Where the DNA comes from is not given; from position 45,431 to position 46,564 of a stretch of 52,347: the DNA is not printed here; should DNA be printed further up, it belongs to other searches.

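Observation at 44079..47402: Insulated cargo cluster of low-complexity, Gly-rich and Cys-rich proteins next to attP, with no resemblance to standard phage functions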

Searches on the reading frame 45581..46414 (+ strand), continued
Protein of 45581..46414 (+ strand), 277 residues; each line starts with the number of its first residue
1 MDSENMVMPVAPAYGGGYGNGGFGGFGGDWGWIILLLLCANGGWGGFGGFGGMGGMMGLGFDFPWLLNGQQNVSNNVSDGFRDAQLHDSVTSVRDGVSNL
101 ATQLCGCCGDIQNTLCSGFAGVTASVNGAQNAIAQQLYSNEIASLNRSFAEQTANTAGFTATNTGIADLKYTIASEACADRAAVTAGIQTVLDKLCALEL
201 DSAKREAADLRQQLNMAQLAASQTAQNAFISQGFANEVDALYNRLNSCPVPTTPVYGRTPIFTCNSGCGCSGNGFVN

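Call 66: predict_structure(alignment_id=A6)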
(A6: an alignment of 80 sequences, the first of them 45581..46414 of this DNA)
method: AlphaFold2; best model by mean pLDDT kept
length: 277 residues; sequences in the alignment: 80
mean_pLDDT: 66.2   pTM: 0.30
mean pLDDT of the five models: 66.2, 61.8, 59.8, 57.5, 56.5
residues with pLDDT >= 90: 42; 70-90: 88; 50-70: 50; < 50: 97
segments of 3 or more residues with pLDDT < 50: 1-28, 41-72, 74-89, 263-277
pLDDT, mean of each block of 10 residues (from residue 1): 44 39 43 62 40 38 40 46 47 52 57 69 83 85 84 81 78 89 88 93 96 95 91 86 74 52 47 45
secondary structure, 60 per line:
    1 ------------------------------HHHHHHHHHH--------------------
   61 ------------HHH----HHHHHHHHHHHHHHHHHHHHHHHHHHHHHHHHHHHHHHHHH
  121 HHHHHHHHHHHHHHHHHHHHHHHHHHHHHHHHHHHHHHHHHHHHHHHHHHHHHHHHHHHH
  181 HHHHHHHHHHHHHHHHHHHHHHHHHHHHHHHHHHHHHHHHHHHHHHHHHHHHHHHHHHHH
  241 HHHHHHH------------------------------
elements in order: H31-40 H80-247
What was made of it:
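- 45581..46414 (+): g4: the 277-aa core protein. It has a glycine/aromatic-rich head with a 10-residue hydrophobic core, one predicted helix of about 168 residues, and a Pro/Cys-rich tail (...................GCGC). Structure: AlphaFold2 gives helix 31-40, helix 80-247 (block-mean pLDDT 74-96 over residues 121-250) and disordered flanks (call 66).
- On Two-component spanin: A hydrophobic head and a long helix are present (call 66).
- Closest known: Tape-measure and ejection. Same: A long predicted single helix combined with glycine-rich hydrophobic segments that could enter a membrane (call 66; established knowledge of Pb2).
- The model is a monomer with overall pLDDT 66 (call 66), so neither the oligomeric state nor a straight stalk is established.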

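Call 69: search_protein_families(library=phrogs, proteins=[L063:1780-2112:+, L077:6895-7284:+, L107:8393-8611:+, L114:10925-11437:+, L048:8381-8797:+, L115:9164-9685:+], max_evalue=0.01)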
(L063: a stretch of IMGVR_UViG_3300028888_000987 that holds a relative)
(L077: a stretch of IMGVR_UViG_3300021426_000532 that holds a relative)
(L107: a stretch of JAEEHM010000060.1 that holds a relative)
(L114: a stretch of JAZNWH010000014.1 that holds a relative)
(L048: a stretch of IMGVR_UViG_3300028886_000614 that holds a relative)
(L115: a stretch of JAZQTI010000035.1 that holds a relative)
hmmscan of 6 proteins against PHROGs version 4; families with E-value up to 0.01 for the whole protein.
L063:1780-2112:+ (110 aa): 0 families

L077:6895-7284:+ (129 aa): 0 families

L107:8393-8611:+ (72 aa): 3 families
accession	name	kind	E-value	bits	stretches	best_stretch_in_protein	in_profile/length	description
phrog_36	-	transcription regulation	3.1e-06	28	1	20-63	139-183/220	transcriptional regulator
phrog_6493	-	DNA, RNA and nucleotide metabolism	0.00044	20.6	1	26-67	71-112/261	DnaD-like helicase loader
phrog_1058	-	unknown function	0.0027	18.8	1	22-68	86-132/134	-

L114:10925-11437:+ (170 aa): 1 family
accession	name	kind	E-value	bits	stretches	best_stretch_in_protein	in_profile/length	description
phrog_28802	-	unknown function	0.0035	18.6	0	14-152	4-163/190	-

L048:8381-8797:+ (138 aa): 0 families

L115:9164-9685:+ (173 aa): 0 families

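Call 72: search_protein_families(library=pfam, proteins=[L111:7932-8270:+, L138:3088-4515:+, L143:6927-8135:+, L115:698-1960:+, L114:13718-14224:+, L114:14257-15171:+, L127:17626-17973:+, L138:14389-14787:+, L071:1557-3167:+, L039:2063-2344:+], max_evalue=0.001)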
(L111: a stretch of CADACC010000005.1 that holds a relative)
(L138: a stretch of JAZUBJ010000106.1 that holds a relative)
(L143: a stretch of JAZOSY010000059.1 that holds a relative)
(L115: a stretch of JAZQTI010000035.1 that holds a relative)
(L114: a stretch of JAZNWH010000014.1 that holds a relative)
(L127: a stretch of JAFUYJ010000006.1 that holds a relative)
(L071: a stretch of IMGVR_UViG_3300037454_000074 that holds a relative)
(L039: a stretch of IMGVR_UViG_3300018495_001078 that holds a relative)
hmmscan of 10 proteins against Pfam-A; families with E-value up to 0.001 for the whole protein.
L111:7932-8270:+ (113 aa): 0 families

L138:3088-4515:+ (476 aa): 1 family
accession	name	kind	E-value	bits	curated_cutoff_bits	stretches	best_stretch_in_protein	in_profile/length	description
PF05133.19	SPP1_portal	-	4.3e-11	42.9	25.5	1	23-451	13-400/416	Phage portal protein, SPP1 Gp6-like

L143:6927-8135:+ (403 aa): 1 family
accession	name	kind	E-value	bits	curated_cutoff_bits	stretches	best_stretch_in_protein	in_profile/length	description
PF06152.16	Phage_min_cap2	-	5.7e-77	259.6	26.3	1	2-366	1-365/366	Phage minor capsid protein 2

L115:698-1960:+ (421 aa): 2 families
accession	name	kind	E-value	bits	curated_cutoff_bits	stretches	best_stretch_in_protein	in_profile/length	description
PF03237.21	Terminase_6N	-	1.9e-10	41.2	22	1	90-221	75-211/215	Terminase large subunit, T4likevirus-type, N-terminal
PF04466.19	Terminase_3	-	6.5e-07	29.5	23.2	1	88-204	76-195/201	Phage terminase large subunit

L114:13718-14224:+ (169 aa): 0 families

L114:14257-15171:+ (305 aa): 1 family
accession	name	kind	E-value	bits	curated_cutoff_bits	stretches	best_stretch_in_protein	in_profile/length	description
PF05065.19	Phage_capsid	-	9.8e-27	94.5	24.2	1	12-280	3-271/280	Phage capsid family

L127:17626-17973:+ (116 aa): 1 family
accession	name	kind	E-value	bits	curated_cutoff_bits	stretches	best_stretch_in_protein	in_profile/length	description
PF11114.13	Minor_capsid_2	-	4.2e-23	82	27.7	1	11-107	10-106/113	Minor capsid protein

L138:14389-14787:+ (133 aa): 0 families

L071:1557-3167:+ (537 aa): 0 families

L039:2063-2344:+ (94 aa): 1 family
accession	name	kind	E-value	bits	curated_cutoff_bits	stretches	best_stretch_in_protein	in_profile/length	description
PF16079.10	Phage_holin_5_2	-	5.7e-14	52.6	29.2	1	12-86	1-75/76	Phage holin family Hol44, in holin superfamily V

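Call 74: search_protein_families(library=pfam, proteins=[L138:7823-9022:+, L127:6414-8279:+, L114:12063-13181:+, L127:13173-14432:+, L101:13372-14406:+, L114:3146-5263:+, L101:6424-7284:+, L143:10732-11244:+, L143:11425-12123:+, L127:14547-15314:+], max_evalue=0.001)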
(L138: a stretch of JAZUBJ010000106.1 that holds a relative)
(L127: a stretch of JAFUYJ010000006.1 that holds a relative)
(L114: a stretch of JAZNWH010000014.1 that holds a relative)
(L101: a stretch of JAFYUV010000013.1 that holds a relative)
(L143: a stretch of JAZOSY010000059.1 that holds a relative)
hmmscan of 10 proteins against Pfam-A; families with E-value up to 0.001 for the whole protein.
L138:7823-9022:+ (400 aa): 1 family
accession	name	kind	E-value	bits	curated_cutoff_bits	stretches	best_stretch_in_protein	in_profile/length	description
PF04647.20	AgrB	-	6.7e-09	35.8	23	1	209-318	5-108/185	Accessory gene regulator B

L127:6414-8279:+ (622 aa): 0 families

L114:12063-13181:+ (373 aa): 3 families
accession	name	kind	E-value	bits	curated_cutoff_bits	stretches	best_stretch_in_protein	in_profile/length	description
PF00535.33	Glycos_transf_2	-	4.9e-26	92.1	23.3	1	120-255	7-141/168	Glycosyl transferase family 2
PF10111.15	Glyco_tranf_2_2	-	5.9e-08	33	27.3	1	125-211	14-99/276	Glycosyltransferase like family 2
PF13641.12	Glyco_tranf_2_3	-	1e-07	32.6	27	1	106-229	3-121/230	Glycosyltransferase like family 2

L127:13173-14432:+ (420 aa): 2 families
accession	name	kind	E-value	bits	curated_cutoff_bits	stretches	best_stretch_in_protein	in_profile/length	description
PF00534.26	Glycos_transf_1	-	8.6e-17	61.6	26.4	1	170-280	19-141/172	Glycosyl transferases group 1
PF13692.12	Glyco_trans_1_4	-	3.7e-14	53.6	27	1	171-281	6-126/142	Glycosyl transferases group 1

L101:13372-14406:+ (345 aa): 2 families
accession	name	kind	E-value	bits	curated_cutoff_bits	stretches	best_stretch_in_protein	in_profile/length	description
PF00535.33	Glycos_transf_2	-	2.4e-26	93.1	23.3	1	82-210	1-122/168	Glycosyl transferase family 2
PF13641.12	Glyco_tranf_2_3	-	1.1e-07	32.6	27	1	81-222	3-140/230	Glycosyltransferase like family 2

L114:3146-5263:+ (706 aa): 1 family
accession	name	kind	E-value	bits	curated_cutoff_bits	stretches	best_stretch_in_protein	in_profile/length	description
PF01391.23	Collagen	-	2.8e-07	30.6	27.2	1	81-127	6-52/60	Collagen triple helix repeat (20 copies)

L101:6424-7284:+ (287 aa): 2 families
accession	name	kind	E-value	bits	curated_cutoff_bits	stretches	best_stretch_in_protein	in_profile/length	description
PF01381.28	HTH_3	-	1.8e-10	41.1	23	0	178-219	2-43/55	Helix-turn-helix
PF04552.19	Sigma54_DBD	-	0.00015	22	22.8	1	190-257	54-117/160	Sigma-54, DNA binding domain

L143:10732-11244:+ (171 aa): 0 families

L143:11425-12123:+ (233 aa): 1 family
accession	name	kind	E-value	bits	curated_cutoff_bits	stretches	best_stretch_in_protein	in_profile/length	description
PF06810.17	Phage_scaffold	-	4.1e-24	85.9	35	1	37-201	4-166/170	Phage capsid assembly scaffolding protein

L127:14547-15314:+ (256 aa): 1 family
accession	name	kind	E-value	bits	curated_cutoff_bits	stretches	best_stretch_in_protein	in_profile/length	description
PF18760.7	ART-PolyVal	-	1.9e-06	29.1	31.2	1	60-255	8-136/140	ADP-Ribosyltransferase in polyvalent proteins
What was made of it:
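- A collagen-like tail-fibre gene lies nearby in the window, and glycosyltransferase genes lie nearby in relatives (calls 69, 74).
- Tried and rejected: Glycocin- or RiPP-like reading (C39-like g1, Cys/Gly tail, glycosyltransferases in some relatives; call 74).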

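Call 82: fold_search(model_id=the predicted structure, library=pdb)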
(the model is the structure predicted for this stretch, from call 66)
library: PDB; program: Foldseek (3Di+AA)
matches with E <= 10: 1; with E <= 0.001: 0
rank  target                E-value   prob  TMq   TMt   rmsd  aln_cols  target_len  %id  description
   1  9cpb_3V               5.4e+00  0.02  0.09  0.10  40.7       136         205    7  Atomic model of bovine Fallopian tube cilia doublet microtubule (48-nm periodicity) (released 2024-10-30)
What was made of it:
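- Closest known: Viral fibres and class I fusion proteins. Different: Foldseek found nothing (call 82).
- Tried and rejected: The g4 model is a single helix and matched nothing (call 82).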
